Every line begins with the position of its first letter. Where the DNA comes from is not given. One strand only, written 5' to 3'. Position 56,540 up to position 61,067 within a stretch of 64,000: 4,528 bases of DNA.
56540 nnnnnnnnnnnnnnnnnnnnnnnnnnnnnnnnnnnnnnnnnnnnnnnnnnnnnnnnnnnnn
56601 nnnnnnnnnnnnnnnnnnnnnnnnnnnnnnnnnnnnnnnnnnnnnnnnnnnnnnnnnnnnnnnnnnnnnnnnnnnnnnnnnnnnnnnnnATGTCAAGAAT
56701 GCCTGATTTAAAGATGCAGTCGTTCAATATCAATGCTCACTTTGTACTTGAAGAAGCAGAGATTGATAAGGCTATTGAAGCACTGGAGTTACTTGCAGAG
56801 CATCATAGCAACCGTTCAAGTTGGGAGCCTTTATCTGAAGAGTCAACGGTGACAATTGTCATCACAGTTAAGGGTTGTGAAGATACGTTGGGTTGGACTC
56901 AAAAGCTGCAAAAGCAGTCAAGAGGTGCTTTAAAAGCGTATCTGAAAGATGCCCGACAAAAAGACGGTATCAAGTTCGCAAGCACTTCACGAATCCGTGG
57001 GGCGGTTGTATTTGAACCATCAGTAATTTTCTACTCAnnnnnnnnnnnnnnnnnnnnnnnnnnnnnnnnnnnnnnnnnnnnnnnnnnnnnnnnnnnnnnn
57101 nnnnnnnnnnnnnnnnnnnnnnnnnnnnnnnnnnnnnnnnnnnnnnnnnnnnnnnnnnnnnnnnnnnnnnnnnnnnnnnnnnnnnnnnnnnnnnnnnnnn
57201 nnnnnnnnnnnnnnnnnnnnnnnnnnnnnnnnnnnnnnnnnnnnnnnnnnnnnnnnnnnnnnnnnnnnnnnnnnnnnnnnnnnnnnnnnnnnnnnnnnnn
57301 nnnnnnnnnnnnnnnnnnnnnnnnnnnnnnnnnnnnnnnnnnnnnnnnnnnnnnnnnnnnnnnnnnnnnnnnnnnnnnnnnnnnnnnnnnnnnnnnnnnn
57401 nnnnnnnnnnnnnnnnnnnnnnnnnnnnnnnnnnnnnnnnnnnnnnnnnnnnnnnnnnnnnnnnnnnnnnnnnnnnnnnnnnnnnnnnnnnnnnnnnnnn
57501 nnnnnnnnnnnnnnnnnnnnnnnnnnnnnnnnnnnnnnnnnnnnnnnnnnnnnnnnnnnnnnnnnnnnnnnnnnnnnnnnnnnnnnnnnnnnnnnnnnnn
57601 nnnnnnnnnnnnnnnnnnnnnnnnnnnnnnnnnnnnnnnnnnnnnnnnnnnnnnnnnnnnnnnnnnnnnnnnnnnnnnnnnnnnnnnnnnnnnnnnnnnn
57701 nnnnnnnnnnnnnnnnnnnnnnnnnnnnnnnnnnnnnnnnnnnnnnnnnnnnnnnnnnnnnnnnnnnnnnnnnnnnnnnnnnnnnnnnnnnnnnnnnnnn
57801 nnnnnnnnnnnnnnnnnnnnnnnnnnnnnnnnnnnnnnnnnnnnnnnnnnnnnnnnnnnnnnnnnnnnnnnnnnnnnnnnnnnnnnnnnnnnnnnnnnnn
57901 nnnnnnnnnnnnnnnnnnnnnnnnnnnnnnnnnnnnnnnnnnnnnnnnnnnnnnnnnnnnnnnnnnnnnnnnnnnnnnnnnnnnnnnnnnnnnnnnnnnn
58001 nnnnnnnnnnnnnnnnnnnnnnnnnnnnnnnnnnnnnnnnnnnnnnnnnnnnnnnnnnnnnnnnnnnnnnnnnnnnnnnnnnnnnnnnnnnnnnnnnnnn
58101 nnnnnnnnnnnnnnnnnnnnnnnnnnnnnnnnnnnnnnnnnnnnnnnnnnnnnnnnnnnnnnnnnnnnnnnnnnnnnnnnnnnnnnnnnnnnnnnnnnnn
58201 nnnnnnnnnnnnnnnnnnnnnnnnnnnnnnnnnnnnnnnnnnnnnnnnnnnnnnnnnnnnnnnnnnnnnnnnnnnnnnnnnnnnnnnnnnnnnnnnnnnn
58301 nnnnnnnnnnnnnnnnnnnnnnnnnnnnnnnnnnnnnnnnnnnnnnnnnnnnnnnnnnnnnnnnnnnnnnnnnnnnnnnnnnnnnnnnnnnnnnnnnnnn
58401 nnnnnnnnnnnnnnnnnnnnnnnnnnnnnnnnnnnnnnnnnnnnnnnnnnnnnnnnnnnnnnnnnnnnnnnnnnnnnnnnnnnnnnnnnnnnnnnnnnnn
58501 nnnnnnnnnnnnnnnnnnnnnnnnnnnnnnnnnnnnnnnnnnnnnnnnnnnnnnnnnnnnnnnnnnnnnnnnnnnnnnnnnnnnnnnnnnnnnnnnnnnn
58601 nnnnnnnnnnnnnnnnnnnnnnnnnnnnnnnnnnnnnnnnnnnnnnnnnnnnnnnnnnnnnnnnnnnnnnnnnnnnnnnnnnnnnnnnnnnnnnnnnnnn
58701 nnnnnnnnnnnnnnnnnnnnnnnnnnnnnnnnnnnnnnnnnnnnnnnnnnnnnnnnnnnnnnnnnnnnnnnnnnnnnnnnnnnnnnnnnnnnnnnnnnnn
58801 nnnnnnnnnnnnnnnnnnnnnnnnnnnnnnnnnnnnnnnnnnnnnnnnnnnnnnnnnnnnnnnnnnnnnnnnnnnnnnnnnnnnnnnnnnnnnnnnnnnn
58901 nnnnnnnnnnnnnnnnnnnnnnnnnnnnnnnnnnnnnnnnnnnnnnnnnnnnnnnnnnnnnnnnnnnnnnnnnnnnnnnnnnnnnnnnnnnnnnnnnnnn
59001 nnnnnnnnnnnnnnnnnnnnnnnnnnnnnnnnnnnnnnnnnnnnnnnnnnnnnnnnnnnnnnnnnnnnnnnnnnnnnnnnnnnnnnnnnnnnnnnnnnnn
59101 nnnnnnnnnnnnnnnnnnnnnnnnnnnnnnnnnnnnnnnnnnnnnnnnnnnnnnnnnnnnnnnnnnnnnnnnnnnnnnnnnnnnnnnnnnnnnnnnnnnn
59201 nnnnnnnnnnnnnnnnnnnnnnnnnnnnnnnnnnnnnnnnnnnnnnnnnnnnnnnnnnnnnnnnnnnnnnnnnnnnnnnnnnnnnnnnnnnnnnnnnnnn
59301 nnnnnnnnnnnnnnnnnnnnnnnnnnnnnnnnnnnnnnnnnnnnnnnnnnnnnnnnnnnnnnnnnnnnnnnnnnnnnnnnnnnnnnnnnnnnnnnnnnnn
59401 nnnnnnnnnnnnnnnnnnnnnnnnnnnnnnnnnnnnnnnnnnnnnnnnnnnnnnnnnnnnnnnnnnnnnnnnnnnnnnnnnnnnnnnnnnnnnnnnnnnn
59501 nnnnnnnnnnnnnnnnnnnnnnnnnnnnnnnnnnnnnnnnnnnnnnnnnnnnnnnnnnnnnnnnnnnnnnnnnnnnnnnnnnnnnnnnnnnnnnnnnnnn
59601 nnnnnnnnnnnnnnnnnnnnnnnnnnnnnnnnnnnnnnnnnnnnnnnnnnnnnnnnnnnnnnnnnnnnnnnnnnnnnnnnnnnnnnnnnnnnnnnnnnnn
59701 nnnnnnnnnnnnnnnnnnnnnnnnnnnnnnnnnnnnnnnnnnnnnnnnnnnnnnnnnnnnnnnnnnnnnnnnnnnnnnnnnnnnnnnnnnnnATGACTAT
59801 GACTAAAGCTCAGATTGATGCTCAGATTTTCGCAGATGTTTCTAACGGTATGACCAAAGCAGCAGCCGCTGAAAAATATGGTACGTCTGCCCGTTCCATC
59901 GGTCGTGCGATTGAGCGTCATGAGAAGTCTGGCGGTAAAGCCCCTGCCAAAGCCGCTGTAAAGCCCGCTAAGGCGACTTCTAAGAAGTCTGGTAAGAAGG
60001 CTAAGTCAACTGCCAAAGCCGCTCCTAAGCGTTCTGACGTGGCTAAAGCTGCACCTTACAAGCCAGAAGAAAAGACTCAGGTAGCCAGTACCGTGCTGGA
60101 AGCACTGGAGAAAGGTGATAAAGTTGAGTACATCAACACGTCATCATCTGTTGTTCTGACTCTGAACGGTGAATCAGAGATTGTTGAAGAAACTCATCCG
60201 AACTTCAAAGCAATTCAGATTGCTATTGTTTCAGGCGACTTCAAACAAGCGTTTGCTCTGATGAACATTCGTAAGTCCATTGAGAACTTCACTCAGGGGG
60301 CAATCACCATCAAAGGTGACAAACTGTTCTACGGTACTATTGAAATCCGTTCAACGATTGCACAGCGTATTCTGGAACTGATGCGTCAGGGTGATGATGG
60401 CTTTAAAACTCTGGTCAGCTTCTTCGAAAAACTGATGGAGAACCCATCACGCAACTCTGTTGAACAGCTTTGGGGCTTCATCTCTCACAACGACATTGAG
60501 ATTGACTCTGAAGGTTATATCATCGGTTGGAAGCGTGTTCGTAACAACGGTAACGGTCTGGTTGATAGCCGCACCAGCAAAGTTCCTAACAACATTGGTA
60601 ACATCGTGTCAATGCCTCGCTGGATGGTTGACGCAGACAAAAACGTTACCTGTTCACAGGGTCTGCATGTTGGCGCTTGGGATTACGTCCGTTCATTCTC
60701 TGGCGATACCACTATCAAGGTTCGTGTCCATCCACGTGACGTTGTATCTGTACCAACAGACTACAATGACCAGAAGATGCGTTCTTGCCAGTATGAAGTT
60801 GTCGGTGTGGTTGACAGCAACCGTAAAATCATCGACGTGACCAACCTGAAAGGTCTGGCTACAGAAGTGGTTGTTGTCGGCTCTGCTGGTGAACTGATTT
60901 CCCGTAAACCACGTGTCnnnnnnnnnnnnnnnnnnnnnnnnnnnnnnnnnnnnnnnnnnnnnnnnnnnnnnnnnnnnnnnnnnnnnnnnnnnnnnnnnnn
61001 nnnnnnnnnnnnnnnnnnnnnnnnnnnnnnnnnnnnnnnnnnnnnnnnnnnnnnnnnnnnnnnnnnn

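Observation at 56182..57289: Phage-encoded FinO/ProQ-domain RNA chaperone module upstream of rIIA/rIIB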

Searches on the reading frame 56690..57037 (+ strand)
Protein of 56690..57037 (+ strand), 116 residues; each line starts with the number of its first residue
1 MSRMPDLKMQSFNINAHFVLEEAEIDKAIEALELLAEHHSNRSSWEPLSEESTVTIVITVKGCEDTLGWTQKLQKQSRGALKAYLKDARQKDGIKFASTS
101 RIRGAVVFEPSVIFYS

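Call 3: search_protein_families(library=pfam, proteins=[window:56690-57037:+], max_evalue=1)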
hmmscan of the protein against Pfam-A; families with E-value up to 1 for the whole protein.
window:56690-57037:+ (116 aa): 1 family
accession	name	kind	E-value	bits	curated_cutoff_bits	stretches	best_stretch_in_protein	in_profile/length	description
PF00266.25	Aminotran_5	-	0.18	11.2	21.5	1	11-59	73-119/371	Aminotransferase class-V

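Call 4: search_protein_families(library=phrogs, proteins=[window:56690-57037:+], max_evalue=0.01)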
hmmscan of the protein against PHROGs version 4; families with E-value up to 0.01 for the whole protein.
window:56690-57037:+ (116 aa): 1 family
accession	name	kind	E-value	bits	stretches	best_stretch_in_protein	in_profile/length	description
phrog_27920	-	unknown function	9.6e-77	255.6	1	4-116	1-113/113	-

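Call 29: search_dna_similar(query=window:56699-57037:+, collection=phages, mode=protein, max_rows=40, rows=spread, max_evalue=0.001)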
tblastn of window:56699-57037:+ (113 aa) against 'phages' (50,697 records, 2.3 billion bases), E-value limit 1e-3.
Records with a match: 36; places in all: 36; records where one place covers at least 80% of the query: 36.
Best place of each record, by identity: >=99% 12; 95-99% 16; 90-95% 6; 80-90% 2.
By first word of the organism name: Erwinia 29; Salmonella 5; Enterobacter 1; Hafnia 1.
By host as written in the record: Erwinia amylovora 11; Erwinia amylovora IVIA 1892.1 4; - 4; Erwinia sp. 3; Erwinia amylovora 1/79Sm 2; Erwinia amylovora Ea 1/79 (DSM17948) 1; Erwinia amylovora IVIA 1614.1 1; Erwinia amylovora IVIA 1526.6 1; and 9 more.
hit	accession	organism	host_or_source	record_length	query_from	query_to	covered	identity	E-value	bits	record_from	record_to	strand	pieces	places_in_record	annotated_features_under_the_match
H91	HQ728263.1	Erwinia phage vB_Eam-MM7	Erwinia amylovora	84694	1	113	100%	100.0%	3e-71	235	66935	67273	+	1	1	gp086 | gp085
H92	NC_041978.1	Erwinia phage vB_Eam-MM7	Erwinia amylovora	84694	1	113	100%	100.0%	3e-71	235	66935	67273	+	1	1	gp086 | gp085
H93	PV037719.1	Erwinia phage Coenus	Erwinia amylovora Ea 1/79 (DSM17948)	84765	1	113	100%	100.0%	3e-71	235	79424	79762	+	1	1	hypothetical protein (x2)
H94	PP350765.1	Erwinia phage Ea_Tu10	Erwinia sp.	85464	1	113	100%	100.0%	3e-71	235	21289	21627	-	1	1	none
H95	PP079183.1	Erwinia phage vEam_W_25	Erwinia amylovora IVIA 1614.1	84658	1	113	100%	99.1%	4e-71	234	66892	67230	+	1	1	hypothetical protein (x2)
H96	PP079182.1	Erwinia phage vEam_PM_6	Erwinia amylovora IVIA 1526.6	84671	1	113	100%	99.1%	4e-71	234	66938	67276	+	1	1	hypothetical protein (x2)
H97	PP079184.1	Erwinia phage vEam_PM_27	Erwinia amylovora IVIA 1892.1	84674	1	113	100%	99.1%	4e-71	234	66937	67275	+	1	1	hypothetical protein (x2)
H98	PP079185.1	Erwinia phage vEam_PM_21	Erwinia amylovora IVIA 1892.1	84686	1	113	100%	99.1%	4e-71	234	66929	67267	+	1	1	hypothetical protein (x2)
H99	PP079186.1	Erwinia phage vEam_W_28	Erwinia amylovora IVIA 1892.1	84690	1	113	100%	99.1%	4e-71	234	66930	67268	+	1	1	hypothetical protein (x2)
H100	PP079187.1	Erwinia phage vEam_S_24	Erwinia amylovora IVIA 1892.1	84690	1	113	100%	99.1%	4e-71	234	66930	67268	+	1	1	hypothetical protein (x2)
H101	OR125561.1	Erwinia phage vB_EamM-BoyaciRG1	Erwinia sp.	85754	1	113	100%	99.1%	1e-70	233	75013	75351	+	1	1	hypothetical protein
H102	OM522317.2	Erwinia phage Hena2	Erwinia amylovora 1/79Sm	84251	1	113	100%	99.1%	2e-70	233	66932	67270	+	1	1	hypothetical protein (x2)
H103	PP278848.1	Erwinia phage Omen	Erwinia amylovora NBRC 12687 = CFBP 1232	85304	1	113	100%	97.3%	9e-70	231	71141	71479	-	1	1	hypothetical protein | sRNA-binding protein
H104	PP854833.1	Erwinia phage Harbringer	Erwinia amylovora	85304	1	113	100%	97.3%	9e-70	231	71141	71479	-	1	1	hypothetical protein | sRNA-binding protein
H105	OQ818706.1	Erwinia phage Pistou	Erwinia amylovora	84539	1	113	100%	96.5%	2e-69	229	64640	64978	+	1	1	hypothetical protein | proQ: RNA chaperone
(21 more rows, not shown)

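Call 48: find_homologous_proteins(query=window:56699-57037:+, max_evalue=0.01)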
Query window:56699-57037:+ (113 aa): 2 proteins with E <= 0.01 among 6 candidates.
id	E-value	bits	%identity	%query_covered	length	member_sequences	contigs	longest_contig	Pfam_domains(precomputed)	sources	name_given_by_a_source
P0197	2.0e-64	232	96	100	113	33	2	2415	-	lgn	-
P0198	1.4e-58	213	87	100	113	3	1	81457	-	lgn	-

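Call 57: predict_structure(alignment_id=A3)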
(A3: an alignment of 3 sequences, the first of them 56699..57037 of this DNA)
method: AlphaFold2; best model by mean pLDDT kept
length: 113 residues; sequences in the alignment: 3
mean_pLDDT: 49.4   pTM: 0.38
mean pLDDT of the five models: 49.4, 48.7, 47.4, 47.1, 45.7
residues with pLDDT >= 90: 0; 70-90: 0; 50-70: 56; < 50: 57
segments of 3 or more residues with pLDDT < 50: 1-10, 41-47, 75-113
pLDDT, mean of each block of 10 residues (from residue 1): 42 58 63 54 49 56 56 50 40 38 43 37
secondary structure, 60 per line:
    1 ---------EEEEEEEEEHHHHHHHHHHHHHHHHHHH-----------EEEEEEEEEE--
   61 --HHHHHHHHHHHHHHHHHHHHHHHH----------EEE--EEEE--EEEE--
elements in order: E10-18 H19-37 E49-58 H63-86 E97-99 E102-105 E108-111

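Call 88: search_protein_families(library=ncbifam, proteins=[window:56699-57037:+], max_evalue=0.01)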
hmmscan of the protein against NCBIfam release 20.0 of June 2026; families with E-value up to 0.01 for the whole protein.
window:56699-57037:+ (113 aa): 0 families

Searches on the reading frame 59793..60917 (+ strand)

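Call 3: search_protein_families(library=pfam, proteins=[window:59793-60917:+], max_evalue=1)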
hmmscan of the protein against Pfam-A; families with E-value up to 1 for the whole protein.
window:59793-60917:+ (375 aa): 4 families
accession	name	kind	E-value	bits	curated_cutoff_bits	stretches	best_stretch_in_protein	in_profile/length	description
PF13384.12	HTH_23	-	0.0063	16.7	24.6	1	10-47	8-45/50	Homeodomain-like domain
PF13542.12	HTH_Tnp_ISL3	-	0.037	13.9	27.4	1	9-43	17-50/51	Helix-turn-helix domain of transposase family ISL3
PF08765.17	Mor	-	0.13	12.8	24.9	1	3-46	56-98/107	Mor transcription activator family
PF13518.12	HTH_28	-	0.13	12.8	25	1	12-45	5-38/52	Helix-turn-helix domain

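Call 4: search_protein_families(library=phrogs, proteins=[window:59793-60917:+], max_evalue=0.01)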
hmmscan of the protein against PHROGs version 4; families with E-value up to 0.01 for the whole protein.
window:59793-60917:+ (375 aa): 7 families
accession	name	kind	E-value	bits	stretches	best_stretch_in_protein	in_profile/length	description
phrog_609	-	lysis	7.4e-91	306.6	1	3-343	756-1047/1055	RIIB lysis inhibitor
phrog_3803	-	lysis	5.3e-53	182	1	114-339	282-511/530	RIIB lysis inhibitor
phrog_36818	-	lysis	2.8e-39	135.4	1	199-340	3-145/163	RIIB lysis inhibitor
phrog_2886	-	lysis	1.3e-33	117.8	1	220-344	210-336/552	RIIB lysis inhibitor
phrog_11221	-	lysis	8.6e-28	98.8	1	188-340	87-237/543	RIIB lysis inhibitor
phrog_836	-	transcription regulation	0.0011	20.1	1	4-51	81-126/133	late transcriptional activator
phrog_21184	-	unknown function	0.0082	17.3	0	14-46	51-83/138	-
